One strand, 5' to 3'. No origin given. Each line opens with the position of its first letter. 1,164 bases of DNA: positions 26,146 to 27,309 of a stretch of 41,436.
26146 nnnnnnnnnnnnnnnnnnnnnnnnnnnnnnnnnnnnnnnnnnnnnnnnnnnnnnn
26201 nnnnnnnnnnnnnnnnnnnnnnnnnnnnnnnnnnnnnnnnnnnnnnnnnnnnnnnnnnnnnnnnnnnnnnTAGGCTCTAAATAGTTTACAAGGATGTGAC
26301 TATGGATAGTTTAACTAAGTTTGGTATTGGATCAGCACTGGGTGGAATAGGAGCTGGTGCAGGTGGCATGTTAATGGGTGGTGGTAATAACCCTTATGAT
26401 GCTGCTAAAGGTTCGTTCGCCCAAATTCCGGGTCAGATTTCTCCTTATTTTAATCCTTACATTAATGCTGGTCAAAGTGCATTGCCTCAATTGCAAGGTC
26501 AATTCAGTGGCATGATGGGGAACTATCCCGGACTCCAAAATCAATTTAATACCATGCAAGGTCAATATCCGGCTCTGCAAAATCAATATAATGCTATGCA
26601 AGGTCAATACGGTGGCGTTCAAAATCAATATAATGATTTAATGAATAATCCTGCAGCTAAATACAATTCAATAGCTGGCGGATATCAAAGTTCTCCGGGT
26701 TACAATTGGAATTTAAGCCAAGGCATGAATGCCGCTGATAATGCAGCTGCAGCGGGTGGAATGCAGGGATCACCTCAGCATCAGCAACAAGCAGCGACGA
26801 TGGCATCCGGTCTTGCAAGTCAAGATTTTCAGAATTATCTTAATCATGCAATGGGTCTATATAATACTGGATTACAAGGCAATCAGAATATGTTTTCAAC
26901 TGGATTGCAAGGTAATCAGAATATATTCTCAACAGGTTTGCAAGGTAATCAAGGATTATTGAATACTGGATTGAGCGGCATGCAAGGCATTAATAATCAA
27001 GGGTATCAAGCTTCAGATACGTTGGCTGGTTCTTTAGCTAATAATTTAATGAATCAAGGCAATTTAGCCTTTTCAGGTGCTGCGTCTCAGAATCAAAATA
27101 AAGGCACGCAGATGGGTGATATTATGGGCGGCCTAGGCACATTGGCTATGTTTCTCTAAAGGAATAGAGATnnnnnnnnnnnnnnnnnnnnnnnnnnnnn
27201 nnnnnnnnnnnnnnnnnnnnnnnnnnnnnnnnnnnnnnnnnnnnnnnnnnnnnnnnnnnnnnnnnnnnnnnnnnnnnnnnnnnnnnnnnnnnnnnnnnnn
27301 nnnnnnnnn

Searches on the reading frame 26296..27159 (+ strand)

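Call 111: search_protein_families(library=phrogs, max_evalue=0.001, proteins=[window:26296-27159:+])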
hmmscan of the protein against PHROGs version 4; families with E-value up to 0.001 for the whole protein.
window:26296-27159:+ (287 aa): 1 family
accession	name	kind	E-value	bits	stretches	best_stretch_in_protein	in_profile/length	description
phrog_598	-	DNA, RNA and nucleotide metabolism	5.9e-07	30.4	1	47-210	51-166/240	DNA ejection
